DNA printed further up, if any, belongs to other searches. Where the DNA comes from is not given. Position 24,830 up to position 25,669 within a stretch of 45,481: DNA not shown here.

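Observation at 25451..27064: Three direct copies of the 5-prime end of the asparaginase-like gene bracket two small accessory cassettes: an integration-hotspot signature without an integrase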

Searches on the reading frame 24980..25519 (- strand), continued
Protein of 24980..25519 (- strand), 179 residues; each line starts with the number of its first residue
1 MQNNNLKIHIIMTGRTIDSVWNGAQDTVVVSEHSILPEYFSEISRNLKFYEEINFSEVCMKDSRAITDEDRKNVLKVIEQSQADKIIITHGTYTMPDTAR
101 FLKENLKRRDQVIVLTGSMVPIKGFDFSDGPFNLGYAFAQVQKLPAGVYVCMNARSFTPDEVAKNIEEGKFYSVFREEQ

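Call 24: find_encoding_contigs(protein=P0002, flank=8000, max_places=3)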
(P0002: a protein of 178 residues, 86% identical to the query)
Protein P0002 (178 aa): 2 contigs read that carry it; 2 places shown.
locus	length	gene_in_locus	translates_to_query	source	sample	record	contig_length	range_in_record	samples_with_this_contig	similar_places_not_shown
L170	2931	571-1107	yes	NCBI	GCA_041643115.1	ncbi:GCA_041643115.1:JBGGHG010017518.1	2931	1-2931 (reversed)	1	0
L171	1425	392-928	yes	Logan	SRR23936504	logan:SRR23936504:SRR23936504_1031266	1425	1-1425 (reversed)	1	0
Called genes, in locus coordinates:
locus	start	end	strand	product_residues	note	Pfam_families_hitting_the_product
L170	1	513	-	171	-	?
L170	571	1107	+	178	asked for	PF00710:Asparaginase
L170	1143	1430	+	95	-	-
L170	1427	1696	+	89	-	PF15738:YafQ_toxin (weak)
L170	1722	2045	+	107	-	PF00814:TsaD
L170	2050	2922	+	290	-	PF00188:CAP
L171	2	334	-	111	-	?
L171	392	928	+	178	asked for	PF00710:Asparaginase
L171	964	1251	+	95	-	-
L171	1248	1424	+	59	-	?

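Call 25: find_encoding_contigs(protein=P0006, flank=8000, max_places=3)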
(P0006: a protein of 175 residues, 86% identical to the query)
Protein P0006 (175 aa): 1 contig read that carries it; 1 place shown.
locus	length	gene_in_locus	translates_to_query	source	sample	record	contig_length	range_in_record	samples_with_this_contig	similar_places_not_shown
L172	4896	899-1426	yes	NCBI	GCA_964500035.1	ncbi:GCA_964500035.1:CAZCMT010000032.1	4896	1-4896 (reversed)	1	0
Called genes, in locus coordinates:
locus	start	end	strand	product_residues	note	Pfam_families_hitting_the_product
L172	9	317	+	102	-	PF21956:DUF6922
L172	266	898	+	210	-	PF08843:AbiEii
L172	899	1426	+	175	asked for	PF00710:Asparaginase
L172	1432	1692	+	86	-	-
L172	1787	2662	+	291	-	PF00188:CAP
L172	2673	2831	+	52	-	-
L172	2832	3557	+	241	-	PF00483:NTP_transferase, PF12804:NTP_transf_3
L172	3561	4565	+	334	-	PF01073:3Beta_HSD, PF01370:Epimerase, PF02719:Polysacc_synt_2, PF04321:RmlD_sub_bind, PF07993:NAD_binding_4, PF13460:NAD_binding_10, PF16363:GDP_Man_Dehyd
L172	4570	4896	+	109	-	?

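Call 26: find_encoding_contigs(protein=P0013, flank=8000, max_places=3)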
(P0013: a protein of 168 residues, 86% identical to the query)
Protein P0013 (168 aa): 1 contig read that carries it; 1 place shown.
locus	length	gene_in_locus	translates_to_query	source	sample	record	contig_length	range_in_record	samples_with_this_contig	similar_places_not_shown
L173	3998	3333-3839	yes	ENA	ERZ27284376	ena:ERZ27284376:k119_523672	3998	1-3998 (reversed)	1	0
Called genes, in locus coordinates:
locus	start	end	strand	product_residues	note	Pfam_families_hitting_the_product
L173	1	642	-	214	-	?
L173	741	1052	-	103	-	PF13840:ACT_7 (weak)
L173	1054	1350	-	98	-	-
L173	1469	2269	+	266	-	-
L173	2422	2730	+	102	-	PF21956:DUF6922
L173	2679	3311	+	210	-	PF08843:AbiEii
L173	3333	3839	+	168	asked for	PF00710:Asparaginase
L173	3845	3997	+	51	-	?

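Call 87: search_protein_families(library=pfam, proteins=[L116:4079-4402:+, L116:4416-4679:+, L168:5999-6325:+, L168:6371-7021:-, L168:7109-7957:+, L173:1469-2269:+, L173:2422-2730:+], max_evalue=0.01)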
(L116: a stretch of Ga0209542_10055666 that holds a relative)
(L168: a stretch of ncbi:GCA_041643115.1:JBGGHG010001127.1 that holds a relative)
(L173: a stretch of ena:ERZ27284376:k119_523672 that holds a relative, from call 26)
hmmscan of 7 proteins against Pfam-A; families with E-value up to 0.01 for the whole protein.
L116:4079-4402:+ (107 aa): 2 families
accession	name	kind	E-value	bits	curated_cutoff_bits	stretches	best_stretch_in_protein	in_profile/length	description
PF04365.19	BrnT_toxin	-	6.8e-20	71.6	34.5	1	22-99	1-77/77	Ribonuclease toxin, BrnT, of type II toxin-antitoxin system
PF04153.24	NOT2_3_5_C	-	0.0099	16.4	27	0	58-105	32-79/126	NOT2/NOT3/NOT5 C-terminal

L116:4416-4679:+ (87 aa): 2 families
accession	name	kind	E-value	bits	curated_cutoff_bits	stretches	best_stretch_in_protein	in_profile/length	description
PF12441.14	CopG_antitoxin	-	3.5e-27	95.4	28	1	6-83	2-78/79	CopG antitoxin of type II toxin-antitoxin system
PF01402.27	RHH_1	-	9.9e-06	25.8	20.5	1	50-85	2-37/39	Ribbon-helix-helix protein, copG family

L168:5999-6325:+ (108 aa): 0 families

L168:6371-7021:- (216 aa): 1 family
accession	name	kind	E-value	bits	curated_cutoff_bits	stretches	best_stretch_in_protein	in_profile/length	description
PF13840.12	ACT_7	-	0.00013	22.2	27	1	163-210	18-64/65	ACT domain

L168:7109-7957:+ (282 aa): 0 families

L173:1469-2269:+ (266 aa): 0 families

L173:2422-2730:+ (102 aa): 1 family
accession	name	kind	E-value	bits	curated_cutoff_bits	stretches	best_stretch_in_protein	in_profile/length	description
PF21956.1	DUF6922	-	3.2e-17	62.2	27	1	9-60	1-52/52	Family of unknown function (DUF6922)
